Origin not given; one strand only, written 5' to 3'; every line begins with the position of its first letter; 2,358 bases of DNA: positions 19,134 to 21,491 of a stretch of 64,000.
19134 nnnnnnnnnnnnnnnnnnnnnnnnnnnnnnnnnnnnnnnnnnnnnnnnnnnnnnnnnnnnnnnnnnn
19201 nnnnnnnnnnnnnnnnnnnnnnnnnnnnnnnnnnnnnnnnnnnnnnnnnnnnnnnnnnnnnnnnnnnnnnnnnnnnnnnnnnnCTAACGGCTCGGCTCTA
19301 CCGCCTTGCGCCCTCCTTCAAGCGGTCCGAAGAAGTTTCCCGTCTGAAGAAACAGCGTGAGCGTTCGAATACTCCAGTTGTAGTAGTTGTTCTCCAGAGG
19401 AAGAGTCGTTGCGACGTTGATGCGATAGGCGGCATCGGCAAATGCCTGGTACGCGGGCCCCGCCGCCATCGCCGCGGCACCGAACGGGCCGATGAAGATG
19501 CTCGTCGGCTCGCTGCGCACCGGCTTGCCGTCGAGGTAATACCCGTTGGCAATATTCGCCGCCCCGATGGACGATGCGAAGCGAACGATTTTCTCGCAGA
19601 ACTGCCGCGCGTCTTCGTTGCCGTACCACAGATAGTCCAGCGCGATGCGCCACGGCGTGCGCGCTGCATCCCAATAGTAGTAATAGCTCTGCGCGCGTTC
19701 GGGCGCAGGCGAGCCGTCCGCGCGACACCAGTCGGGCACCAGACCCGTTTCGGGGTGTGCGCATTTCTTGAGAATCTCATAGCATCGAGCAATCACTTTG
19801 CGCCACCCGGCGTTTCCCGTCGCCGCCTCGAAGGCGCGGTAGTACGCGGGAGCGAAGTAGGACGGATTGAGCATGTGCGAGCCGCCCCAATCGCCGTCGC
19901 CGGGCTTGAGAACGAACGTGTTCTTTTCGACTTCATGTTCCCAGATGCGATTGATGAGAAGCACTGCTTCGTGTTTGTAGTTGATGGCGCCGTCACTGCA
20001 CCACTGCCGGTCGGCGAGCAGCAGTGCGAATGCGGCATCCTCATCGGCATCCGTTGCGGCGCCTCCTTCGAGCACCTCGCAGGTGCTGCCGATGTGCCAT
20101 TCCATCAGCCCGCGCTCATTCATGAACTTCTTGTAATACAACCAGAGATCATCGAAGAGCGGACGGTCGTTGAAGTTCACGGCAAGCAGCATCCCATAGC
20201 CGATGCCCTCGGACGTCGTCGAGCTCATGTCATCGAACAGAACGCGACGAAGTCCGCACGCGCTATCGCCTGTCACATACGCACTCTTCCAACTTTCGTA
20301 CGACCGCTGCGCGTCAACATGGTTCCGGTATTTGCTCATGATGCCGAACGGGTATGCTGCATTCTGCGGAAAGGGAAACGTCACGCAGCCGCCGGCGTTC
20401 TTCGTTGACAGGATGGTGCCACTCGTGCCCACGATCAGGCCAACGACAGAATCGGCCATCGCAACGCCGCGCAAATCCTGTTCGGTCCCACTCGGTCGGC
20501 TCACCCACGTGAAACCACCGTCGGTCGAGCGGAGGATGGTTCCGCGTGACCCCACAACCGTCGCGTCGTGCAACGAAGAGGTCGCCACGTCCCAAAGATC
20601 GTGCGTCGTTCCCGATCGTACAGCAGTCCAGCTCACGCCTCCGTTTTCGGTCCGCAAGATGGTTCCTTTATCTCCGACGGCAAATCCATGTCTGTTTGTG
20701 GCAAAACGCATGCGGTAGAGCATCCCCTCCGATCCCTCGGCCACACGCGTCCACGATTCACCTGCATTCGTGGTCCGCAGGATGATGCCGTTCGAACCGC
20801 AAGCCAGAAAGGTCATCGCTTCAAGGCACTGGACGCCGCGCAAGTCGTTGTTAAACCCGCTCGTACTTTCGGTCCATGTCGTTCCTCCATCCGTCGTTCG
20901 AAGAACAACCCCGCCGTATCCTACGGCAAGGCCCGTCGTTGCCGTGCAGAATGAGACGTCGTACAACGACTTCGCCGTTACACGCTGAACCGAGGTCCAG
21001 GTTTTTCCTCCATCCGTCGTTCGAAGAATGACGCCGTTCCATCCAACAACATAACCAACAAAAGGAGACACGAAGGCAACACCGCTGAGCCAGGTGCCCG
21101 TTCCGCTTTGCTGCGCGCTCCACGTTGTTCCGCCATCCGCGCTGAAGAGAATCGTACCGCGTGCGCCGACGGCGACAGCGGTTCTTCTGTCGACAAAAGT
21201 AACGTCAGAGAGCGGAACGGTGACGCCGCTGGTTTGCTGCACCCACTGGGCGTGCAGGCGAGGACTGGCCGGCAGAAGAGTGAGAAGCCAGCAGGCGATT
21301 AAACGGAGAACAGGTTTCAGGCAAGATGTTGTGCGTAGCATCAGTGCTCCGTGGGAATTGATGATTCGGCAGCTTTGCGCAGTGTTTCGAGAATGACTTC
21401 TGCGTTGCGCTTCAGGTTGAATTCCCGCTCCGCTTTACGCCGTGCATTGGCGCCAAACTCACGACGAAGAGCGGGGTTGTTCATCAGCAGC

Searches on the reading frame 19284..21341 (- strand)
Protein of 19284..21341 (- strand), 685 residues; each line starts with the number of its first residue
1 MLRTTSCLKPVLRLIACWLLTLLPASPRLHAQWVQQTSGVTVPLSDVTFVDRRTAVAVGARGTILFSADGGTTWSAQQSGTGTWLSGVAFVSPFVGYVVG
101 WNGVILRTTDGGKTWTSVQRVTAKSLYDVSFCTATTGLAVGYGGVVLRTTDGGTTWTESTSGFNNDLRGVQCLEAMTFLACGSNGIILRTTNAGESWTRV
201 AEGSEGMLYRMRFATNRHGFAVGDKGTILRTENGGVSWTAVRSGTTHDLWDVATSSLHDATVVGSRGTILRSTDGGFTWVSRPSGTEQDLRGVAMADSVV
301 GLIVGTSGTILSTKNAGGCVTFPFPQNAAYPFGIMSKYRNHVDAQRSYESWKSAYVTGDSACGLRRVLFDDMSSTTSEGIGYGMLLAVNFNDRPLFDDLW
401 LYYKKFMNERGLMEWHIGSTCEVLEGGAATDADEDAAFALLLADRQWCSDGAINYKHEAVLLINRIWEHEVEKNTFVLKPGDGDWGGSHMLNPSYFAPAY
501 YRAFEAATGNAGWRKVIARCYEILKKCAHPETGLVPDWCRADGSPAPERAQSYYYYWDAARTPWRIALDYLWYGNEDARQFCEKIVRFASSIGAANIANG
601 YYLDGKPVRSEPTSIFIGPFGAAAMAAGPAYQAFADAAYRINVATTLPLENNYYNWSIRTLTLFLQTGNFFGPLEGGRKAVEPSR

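Call 4: search_protein_families(library=pfam, proteins=[window:19284-21341:-], max_evalue=0.01)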
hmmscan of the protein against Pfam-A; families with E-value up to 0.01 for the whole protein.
window:19284-21341:- (685 aa): 4 families
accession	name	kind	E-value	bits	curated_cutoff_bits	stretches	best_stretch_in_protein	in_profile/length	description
PF01270.23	Glyco_hydro_8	-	2e-68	231.4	24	1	323-666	2-339/341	Glycosyl hydrolases family 8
PF14870.12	PSII_BNR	-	6.4e-33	114.7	27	4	115-201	9-98/303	Photosynthesis system II assembly factor YCF48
PF15902.12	Sortilin-Vps10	-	3.2e-08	33.2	33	1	187-249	3-68/446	Sortilin, neurotensin receptor 3,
PF02012.26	BNR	-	2.1e-07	30.3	27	0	107-116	2-11/12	BNR/Asp-box repeat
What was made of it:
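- On Ycf48/PSII_BNR propeller domain family (PF14870): 114.7 bits against a cutoff of 27 (call 4).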

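Call 9: find_homologous_proteins(query=window:19284-21341:-)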
Query window:19284-21341:- (685 aa): 3013 proteins with E <= 0.001 among 8000 candidates; the best 120 are listed.
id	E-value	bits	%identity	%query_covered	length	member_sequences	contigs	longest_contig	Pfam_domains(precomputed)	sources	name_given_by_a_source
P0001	0.0e+0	1569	98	100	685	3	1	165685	PF01270.24,PF14870.13,PF02012.27,PF15902.13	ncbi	-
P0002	0.0e+0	1344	85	96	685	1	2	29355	PF01270.24,PF14870.13,PF02012.27,PF15902.13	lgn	-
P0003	0.0e+0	1198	77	99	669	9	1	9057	PF01270.24,PF14870.13,PF02012.27,PF15902.13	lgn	-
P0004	0.0e+0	1015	66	99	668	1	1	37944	PF01270.24,PF14870.13,PF15902.13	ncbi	-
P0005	2.3e-288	977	66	93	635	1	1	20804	PF01270.24,PF14870.13,PF02012.27,PF15902.13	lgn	-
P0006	1.4e-276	938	62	95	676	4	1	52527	PF01270.24,PF14870.13,PF02012.27,PF15902.13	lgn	-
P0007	3.7e-261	887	59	96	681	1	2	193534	PF01270.24,PF14870.13,PF15902.13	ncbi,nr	ncbi:MAG: hypothetical protein KF749_02560 [Bacteroidetes bacterium]|nr:hypothetical protein [Bacter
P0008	8.8e-259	879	59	94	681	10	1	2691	PF01270.24,PF14870.13,PF02012.27,PF15902.13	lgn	-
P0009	2.2e-171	590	40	42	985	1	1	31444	PF18962.8,PF14870.13,PF02012.27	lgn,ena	-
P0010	3.8e-168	579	72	52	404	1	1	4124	PF01270.24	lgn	-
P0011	5.5e-154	533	64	54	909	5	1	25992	PF16655.13,PF25059.2,PF01270.24,PF18962.8,PF25788.3,PF24489.2,PF00041.28,PF16656.12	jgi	jgi:endo-1,4-beta-D-glucanase Y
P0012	4.9e-153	529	64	52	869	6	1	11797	PF01270.24,PF18962.8,PF25788.3,PF00041.28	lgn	-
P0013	1.5e-151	524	61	56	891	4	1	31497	PF16655.13,PF25059.2,PF01270.24,PF18962.8,PF25788.3,PF24489.2,PF00041.28,PF16656.12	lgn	-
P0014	3.3e-151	523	64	52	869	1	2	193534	PF25059.2,PF01270.24,PF18962.8,PF25788.3,PF00041.28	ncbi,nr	ncbi:MAG: T9SS type A sorting domain-containing protein [Bacteroidetes bacterium]|nr:T9SS type A sor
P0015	4.1e-149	516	59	58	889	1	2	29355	PF25059.2,PF01270.24,PF18962.8,PF25788.3,PF00041.28,PF16656.12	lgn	-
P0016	2.7e-148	514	64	52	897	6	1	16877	PF25059.2,PF01270.24,PF25788.3,PF24489.2,PF00041.28,PF16656.12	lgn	-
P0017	1.0e-143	499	61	52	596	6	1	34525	PF01270.24,PF18962.8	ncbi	-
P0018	9.2e-142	492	60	54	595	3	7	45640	PF01270.24,PF18962.8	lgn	-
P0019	1.2e-140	488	42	42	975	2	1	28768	PF18962.8,PF14870.13,PF13860.13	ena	-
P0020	2.9e-140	487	62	51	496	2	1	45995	PF01270.24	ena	-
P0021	1.1e-139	485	41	42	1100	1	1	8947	PF15780.12,PF07610.18,PF18962.8,PF14870.13,PF02012.27,PF22544.3,PF15902.13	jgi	jgi:photosystem II stability/assembly factor-like uncharacterized protein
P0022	1.3e-138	482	63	50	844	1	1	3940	PF16655.13,PF25059.2,PF01270.24,PF25788.3,PF24489.2,PF00041.28,PF16656.12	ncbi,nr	ncbi:MAG TPA: glycosyl hydrolase family 8 [Bacteroidota bacterium]|nr:glycosyl hydrolase family 8 [B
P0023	1.2e-137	478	39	45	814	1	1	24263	PF14870.13,PF13860.13,PF02012.27,PF15902.13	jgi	-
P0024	5.4e-135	470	33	42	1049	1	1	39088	PF18962.8,PF14870.13,PF15902.13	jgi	jgi:photosystem II stability/assembly factor-like uncharacterized protein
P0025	1.7e-124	435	42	42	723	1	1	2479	PF18962.8,PF14870.13,PF02012.27,PF15902.13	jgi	jgi:photosystem II stability/assembly factor-like uncharacterized protein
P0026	3.8e-122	427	40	46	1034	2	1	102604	PF22073.3,PF15780.12,PF07610.18,PF18962.8,PF14870.13,PF22067.3,PF12371.15,PF02012.27,PF22544.3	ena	-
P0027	5.2e-122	427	54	52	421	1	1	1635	PF01270.24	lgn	-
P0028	7.4e-118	413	38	41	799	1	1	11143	PF18962.8,PF14870.13,PF15902.13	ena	-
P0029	2.7e-117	411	40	42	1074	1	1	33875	PF25059.2,PF18962.8,PF14870.13,PF02012.27,PF00041.28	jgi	jgi:photosystem II stability/assembly factor-like uncharacterized protein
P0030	3.9e-117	411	42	42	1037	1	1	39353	PF22073.3,PF15780.12,PF07610.18,PF18962.8,PF14870.13,PF22067.3,PF12371.15,PF22544.3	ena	-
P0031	2.8e-115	405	53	53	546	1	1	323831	PF01270.24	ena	-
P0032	5.4e-115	404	43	43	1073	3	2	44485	PF01839.30,PF16743.11,PF15907.12,PF13517.13,PF18962.8,PF14870.13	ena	-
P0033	9.8e-114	399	56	52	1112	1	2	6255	PF01839.30,PF12256.15,PF01270.24,PF13517.13,PF16640.12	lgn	-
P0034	4.4e-112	394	40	42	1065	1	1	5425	PF19190.7,PF18962.8,PF13004.14,PF14870.13,PF02012.27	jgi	jgi:photosystem II stability/assembly factor-like uncharacterized protein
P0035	8.0e-112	393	51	54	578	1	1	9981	PF25059.2,PF01270.24,PF00041.28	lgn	-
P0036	2.1e-111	392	53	52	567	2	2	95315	PF25059.2,PF01270.24,PF00041.28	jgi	jgi:endo-1,4-beta-D-glucanase Y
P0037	2.6e-110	388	35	46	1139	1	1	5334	PF15780.12,PF18962.8,PF14870.13,PF22544.3,PF15902.13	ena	-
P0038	2.2e-109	385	35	42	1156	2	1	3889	PF14870.13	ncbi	ncbi:MAG: YCF48-related protein, partial [Nanoarchaeota archaeon]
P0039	5.7e-109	384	40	45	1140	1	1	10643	PF14870.13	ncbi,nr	ncbi:MAG: YCF48-related protein, partial [bacterium]|nr:YCF48-related protein [bacterium]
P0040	3.5e-108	381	52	52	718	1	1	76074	PF01270.24,PF02018.24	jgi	jgi:endo-1,4-beta-D-glucanase Y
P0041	3.7e-108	381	49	55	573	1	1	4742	PF25059.2,PF01270.24,PF00041.28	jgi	jgi:endo-1,4-beta-D-glucanase Y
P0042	5.6e-108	380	36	46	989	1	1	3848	PF18962.8,PF14870.13,PF02012.27,PF15902.13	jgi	jgi:photosystem II stability/assembly factor-like uncharacterized protein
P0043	1.6e-107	379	43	42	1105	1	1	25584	PF25059.2,PF18962.8,PF25788.3,PF24489.2,PF14870.13,PF00041.28,PF16656.12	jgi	-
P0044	1.8e-107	379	36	42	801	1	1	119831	PF18962.8,PF14870.13,PF02012.27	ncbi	-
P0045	2.4e-107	378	47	56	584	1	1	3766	PF25059.2,PF01270.24,PF00041.28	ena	-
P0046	4.8e-107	377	49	42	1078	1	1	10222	PF14870.13,PF02012.27,PF15902.13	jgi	jgi:photosystem II stability/assembly factor-like uncharacterized protein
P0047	6.6e-106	374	38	40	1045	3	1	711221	PF19408.6,PF13895.13,PF18962.8,PF14870.13,PF07354.19,PF19081.7,PF02012.27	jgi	jgi:photosystem II stability/assembly factor-like uncharacterized protein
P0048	1.4e-105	372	34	45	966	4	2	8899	PF14870.13,PF02012.27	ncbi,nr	ncbi:MAG TPA: YCF48-related protein, partial [Catalimonadaceae bacterium]|nr:YCF48-related protein [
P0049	2.1e-105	372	36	47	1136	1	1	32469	PF15780.12,PF18962.8,PF14870.13,PF22544.3,PF15902.13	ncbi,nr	ncbi:MAG: YCF48-related protein [Bacteroidota bacterium]|nr:YCF48-related protein [Bacteroidota bact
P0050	2.2e-105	372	36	42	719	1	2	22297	PF18962.8,PF14870.13,PF02012.27,PF15902.13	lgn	-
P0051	3.4e-105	371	40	40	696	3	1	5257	PF25852.1,PF14870.13,PF02012.27,PF15902.13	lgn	-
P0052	5.7e-105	370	35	42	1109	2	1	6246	PF14870.13,PF02012.27,PF15902.13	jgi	jgi:photosystem II stability/assembly factor-like uncharacterized protein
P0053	1.5e-104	369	34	44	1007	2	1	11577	PF14870.13,PF02012.27,PF15902.13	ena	-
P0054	1.0e-102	363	43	42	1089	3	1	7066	PF15780.12,PF07610.18,PF14870.13,PF12371.15,PF02012.27,PF22544.3,PF15902.13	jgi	jgi:photosystem II stability/assembly factor-like uncharacterized protein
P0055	1.1e-102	363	37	42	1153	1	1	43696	PF07610.18,PF18962.8,PF14870.13,PF12371.15,PF02012.27,PF22544.3,PF15902.13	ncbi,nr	ncbi:MAG: T9SS type A sorting domain-containing protein [Ignavibacteriae bacterium]|nr:T9SS type A s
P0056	2.2e-102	362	38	44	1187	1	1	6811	PF18962.8,PF14870.13,PF01483.28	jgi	jgi:photosystem II stability/assembly factor-like uncharacterized protein/subtilisin-like proprotein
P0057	2.5e-102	362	42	42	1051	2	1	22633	PF18962.8,PF14870.13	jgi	-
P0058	7.2e-102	360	46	43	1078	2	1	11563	PF14870.13,PF13860.13,PF02012.27,PF15902.13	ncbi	-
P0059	1.2e-101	359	40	40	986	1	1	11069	PF18962.8,PF14870.13,PF02012.27,PF15902.13,PF13088.13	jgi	jgi:photosystem II stability/assembly factor-like uncharacterized protein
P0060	2.7e-101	358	40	42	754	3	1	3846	PF18962.8,PF14870.13,PF02012.27,PF15902.13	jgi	jgi:photosystem II stability/assembly factor-like uncharacterized protein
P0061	5.1e-101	357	31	40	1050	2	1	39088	PF18962.8,PF14870.13,PF02012.27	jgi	jgi:photosystem II stability/assembly factor-like uncharacterized protein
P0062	2.2e-100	355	39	42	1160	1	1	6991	PF18962.8,PF14870.13,PF02012.27,PF15902.13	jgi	jgi:photosystem II stability/assembly factor-like uncharacterized protein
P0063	1.5e-99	353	41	42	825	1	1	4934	PF18962.8,PF14870.13,PF02012.27,PF15902.13,PF09134.17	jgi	jgi:photosystem II stability/assembly factor-like uncharacterized protein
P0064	2.8e-99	352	33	45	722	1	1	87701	PF13585.13,PF18962.8,PF14870.13,PF13860.13,PF02012.27,PF15902.13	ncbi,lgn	-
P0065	4.1e-99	351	41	46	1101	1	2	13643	PF22073.3,PF15780.12,PF18962.8,PF14870.13,PF02012.27,PF22544.3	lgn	-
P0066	6.1e-99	351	35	42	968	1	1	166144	PF01546.34,PF04389.23,PF14870.13,PF02012.27,PF15902.13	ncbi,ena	-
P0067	7.8e-99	350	47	53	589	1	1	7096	PF01270.24,PF18962.8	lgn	-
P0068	9.9e-99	350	39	40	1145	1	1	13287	PF18962.8,PF14870.13,PF02012.27,PF15902.13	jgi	jgi:photosystem II stability/assembly factor-like uncharacterized protein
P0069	1.3e-98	350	35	44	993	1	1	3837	PF15780.12,PF07610.18,PF18962.8,PF14870.13,PF12371.15,PF22544.3,PF15902.13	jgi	-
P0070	1.3e-98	349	36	44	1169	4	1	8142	PF22073.3,PF15780.12,PF18962.8,PF25852.1,PF14870.13,PF02012.27,PF15902.13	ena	-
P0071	1.8e-98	349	44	40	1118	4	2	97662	PF18962.8,PF14870.13,PF02012.27,PF15902.13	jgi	jgi:photosystem II stability/assembly factor-like uncharacterized protein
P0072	2.9e-98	348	36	46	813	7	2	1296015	PF18962.8,PF14870.13,PF02012.27,PF15902.13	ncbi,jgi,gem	-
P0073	4.5e-98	348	48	51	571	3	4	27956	PF01270.24,PF18962.8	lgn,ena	-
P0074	7.8e-98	347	42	34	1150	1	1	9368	PF15780.12,PF07610.18,PF18962.8,PF14870.13,PF22544.3,PF15902.13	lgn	-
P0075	1.2e-97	346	41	44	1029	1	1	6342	PF18962.8,PF14870.13,PF13860.13,PF02012.27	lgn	-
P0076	4.3e-97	344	47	53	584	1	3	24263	PF01270.24,PF18962.8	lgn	-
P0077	5.8e-97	344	41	43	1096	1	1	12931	PF22073.3,PF15780.12,PF18962.8,PF14870.13,PF22544.3,PF15902.13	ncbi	-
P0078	7.0e-97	344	35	40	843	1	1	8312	PF18962.8,PF14870.13,PF15902.13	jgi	jgi:photosystem II stability/assembly factor-like uncharacterized protein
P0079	1.3e-96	343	44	42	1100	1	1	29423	PF22073.3,PF15780.12,PF07610.18,PF14870.13,PF12371.15,PF02012.27,PF22544.3,PF15902.13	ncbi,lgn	ncbi:MAG: YCF48-related protein [Bacteroidota bacterium]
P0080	1.0e-95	340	42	40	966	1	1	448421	PF18962.8,PF14870.13,PF13860.13,PF02012.27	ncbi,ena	-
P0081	1.2e-95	340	41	42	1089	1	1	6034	PF18962.8,PF14870.13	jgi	jgi:photosystem II stability/assembly factor-like uncharacterized protein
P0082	1.2e-95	340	43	31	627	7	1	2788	PF25852.1,PF14870.13,PF02012.27,PF15902.13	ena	-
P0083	1.7e-95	339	47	51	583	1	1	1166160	PF01270.24,PF18962.8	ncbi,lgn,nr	ncbi:MAG TPA: glycosyl hydrolase family 8 [Ignavibacteria bacterium]|nr:glycosyl hydrolase family 8 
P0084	1.8e-95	339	38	44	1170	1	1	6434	PF15780.12,PF18962.8,PF25852.1,PF14870.13,PF13860.13,PF15902.13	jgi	-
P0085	4.6e-95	338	43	43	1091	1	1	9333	PF18962.8,PF14870.13,PF13860.13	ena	-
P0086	6.4e-95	337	37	54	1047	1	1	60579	PF14870.13,PF02012.27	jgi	jgi:photosystem II stability/assembly factor-like uncharacterized protein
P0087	2.2e-94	336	37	42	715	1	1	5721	PF18962.8,PF14870.13,PF02012.27,PF15902.13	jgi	jgi:photosystem II stability/assembly factor-like uncharacterized protein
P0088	8.6e-94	334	34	46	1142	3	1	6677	PF15780.12,PF18962.8,PF14870.13,PF22544.3,PF15902.13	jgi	-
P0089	1.0e-93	333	46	42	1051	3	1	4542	PF18962.8,PF14870.13,PF02012.27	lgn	-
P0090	2.2e-93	332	35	42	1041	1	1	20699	PF18962.8,PF14870.13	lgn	-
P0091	2.9e-93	332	41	34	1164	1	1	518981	PF18962.8,PF14870.13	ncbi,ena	-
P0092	6.8e-93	331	39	42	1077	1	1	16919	PF18962.8,PF14870.13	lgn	-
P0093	7.9e-93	330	39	36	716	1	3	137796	PF18962.8,PF25852.1,PF14870.13,PF02012.27,PF15902.13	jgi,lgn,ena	-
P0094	2.0e-92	329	37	42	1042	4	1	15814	PF18962.8,PF14870.13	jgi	jgi:photosystem II stability/assembly factor-like uncharacterized protein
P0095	2.3e-92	329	44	42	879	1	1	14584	PF18962.8,PF14870.13,PF02012.27,PF15902.13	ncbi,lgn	-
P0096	2.5e-92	329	37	42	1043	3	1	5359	PF18962.8,PF14870.13,PF15902.13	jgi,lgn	-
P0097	5.6e-92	328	33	46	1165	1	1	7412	PF14870.13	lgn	-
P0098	8.5e-92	327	40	41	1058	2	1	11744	PF00801.27,PF18962.8,PF25852.1,PF14870.13,PF02012.27,PF15902.13,PF18911.7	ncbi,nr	ncbi:PKD domain-containing protein [candidate division KSB1 bacterium]|nr:PKD domain-containing prot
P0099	8.9e-92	327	38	44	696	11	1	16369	PF18962.8,PF14870.13,PF02012.27,PF15902.13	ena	-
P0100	1.6e-91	326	37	40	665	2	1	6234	PF14870.13,PF02012.27,PF15902.13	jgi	jgi:photosystem II stability/assembly factor-like uncharacterized protein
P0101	3.0e-91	325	39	42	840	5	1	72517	PF18962.8,PF14870.13,PF13860.13,PF02012.27,PF15902.13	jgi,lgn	jgi:photosystem II stability/assembly factor-like uncharacterized protein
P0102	4.1e-91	325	37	37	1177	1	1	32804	PF10342.16,PF14870.13,PF02012.27,PF15902.13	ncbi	-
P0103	4.9e-91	324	41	37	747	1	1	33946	PF18962.8,PF14870.13,PF02012.27,PF15902.13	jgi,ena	-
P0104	2.1e-90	322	43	36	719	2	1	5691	PF18962.8,PF14870.13,PF15902.13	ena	-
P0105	2.7e-90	322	36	56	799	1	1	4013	PF18962.8,PF14870.13,PF13860.13,PF02012.27,PF15902.13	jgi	-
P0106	2.9e-90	322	33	42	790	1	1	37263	PF14870.13,PF15902.13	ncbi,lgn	ncbi:MAG: YCF48-related protein [Bacteroidota bacterium]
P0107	3.5e-90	322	36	41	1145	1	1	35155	PF15780.12,PF18962.8,PF25852.1,PF14870.13,PF22544.3,PF15902.13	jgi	-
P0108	1.0e-89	320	40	43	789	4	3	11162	PF18962.8,PF25852.1,PF14870.13,PF02012.27,PF15902.13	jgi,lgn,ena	jgi:photosystem II stability/assembly factor-like uncharacterized protein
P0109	2.3e-89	319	40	30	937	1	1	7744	PF14870.13,PF02012.27,PF15902.13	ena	-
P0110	9.8e-89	317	39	46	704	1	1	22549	PF18962.8,PF14870.13,PF02012.27,PF15902.13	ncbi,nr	ncbi:MAG: T9SS type A sorting domain-containing protein [Ignavibacteriae bacterium]|nr:T9SS type A s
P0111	1.2e-88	317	43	41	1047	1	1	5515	PF10342.16,PF14870.13,PF02012.27,PF15902.13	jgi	jgi:photosystem II stability/assembly factor-like uncharacterized protein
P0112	1.5e-88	316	49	50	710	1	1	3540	PF00553.26,PF01270.24,PF09478.17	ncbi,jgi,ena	jgi:endo-1,4-beta-D-glucanase Y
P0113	2.1e-88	316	39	42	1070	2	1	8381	PF07679.23,PF13895.13,PF13927.13,PF14870.13,PF02012.27,PF15902.13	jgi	jgi:photosystem II stability/assembly factor-like uncharacterized protein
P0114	2.5e-88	315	35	44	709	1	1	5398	PF18962.8,PF14870.13,PF15902.13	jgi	jgi:photosystem II stability/assembly factor-like uncharacterized protein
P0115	2.8e-88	315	39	42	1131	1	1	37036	PF13927.13,PF18962.8,PF14870.13,PF02012.27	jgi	jgi:photosystem II stability/assembly factor-like uncharacterized protein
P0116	2.8e-88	315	40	38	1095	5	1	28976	PF14870.13,PF17210.10,PF15902.13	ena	-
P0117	6.6e-88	314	33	47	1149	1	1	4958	PF15780.12,PF25852.1,PF14870.13,PF22544.3,PF15902.13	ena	-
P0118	1.6e-87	313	30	42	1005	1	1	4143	PF18962.8,PF14870.13,PF02012.27,PF15902.13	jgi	jgi:photosystem II stability/assembly factor-like uncharacterized protein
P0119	1.8e-87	313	38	39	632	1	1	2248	PF14870.13,PF02012.27,PF15902.13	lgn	-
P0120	1.9e-87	313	40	45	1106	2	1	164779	PF14870.13,PF02012.27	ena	-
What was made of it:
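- On T9SS type A cargo: Many relatives' proteins carry the same tail (call 9).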

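Call 10: find_encoding_contigs(protein=P0007, flank=10000, max_places=2)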
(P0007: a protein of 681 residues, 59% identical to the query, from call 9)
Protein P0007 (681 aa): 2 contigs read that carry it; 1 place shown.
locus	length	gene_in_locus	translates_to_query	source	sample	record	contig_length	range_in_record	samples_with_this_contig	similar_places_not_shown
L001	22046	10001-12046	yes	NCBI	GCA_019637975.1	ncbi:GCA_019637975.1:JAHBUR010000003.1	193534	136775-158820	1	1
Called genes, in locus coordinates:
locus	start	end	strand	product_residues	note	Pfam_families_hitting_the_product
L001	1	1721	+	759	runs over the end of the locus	PF13620:CarboxypepD_reg, PF13715:CarbopepD_reg_2, PF07715:Plug (weak), PF00593:TonB_dep_Rec_b-barrel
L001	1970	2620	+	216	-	PF01865:PhoU_div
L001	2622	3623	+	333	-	PF01384:PHO4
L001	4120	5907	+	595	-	PF01270:Glyco_hydro_8, PF18962:Por_Secre_tail (weak)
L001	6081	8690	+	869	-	PF01270:Glyco_hydro_8, PF00041:fn3 (faint), PF25788:Ig_Rha78A_N (faint), PF25059:FN3_DSCAM-DSCAML_C (faint), PF18962:Por_Secre_tail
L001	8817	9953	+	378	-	PF00535:Glycos_transf_2, PF10111:Glyco_tranf_2_2, PF13641:Glyco_tranf_2_3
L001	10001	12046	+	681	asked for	PF15902:Sortilin-Vps10 (faint), PF14870:PSII_BNR, PF01270:Glyco_hydro_8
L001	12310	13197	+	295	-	PF01012:ETF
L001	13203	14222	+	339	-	PF01012:ETF, PF00766:ETF_alpha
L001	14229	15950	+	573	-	PF02771:Acyl-CoA_dh_N, PF02770:Acyl-CoA_dh_M, PF00441:Acyl-CoA_dh_1, PF22924:ACOX_C_alpha1 (weak), PF08028:Acyl-CoA_dh_2, PF12186:AcylCoA_dehyd_C (weak)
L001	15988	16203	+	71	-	-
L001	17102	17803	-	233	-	PF00149:Metallophos, PF12850:Metallophos_2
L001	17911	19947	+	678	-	PF02706:Wzz, PF13807:GNVR, PF01656:CbiA (weak), PF13614:AAA_31 (weak)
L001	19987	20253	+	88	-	-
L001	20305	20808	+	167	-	PF10531:SLBB (weak), PF22461:SLBB_2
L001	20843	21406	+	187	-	PF02357:NusG, PF00467:KOW (faint)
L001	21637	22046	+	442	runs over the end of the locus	PF03446:NAD_binding_2 (faint), PF03721:UDPG_MGDP_dh_N, PF00984:UDPG_MGDP_dh, PF03720:UDPG_MGDP_dh_C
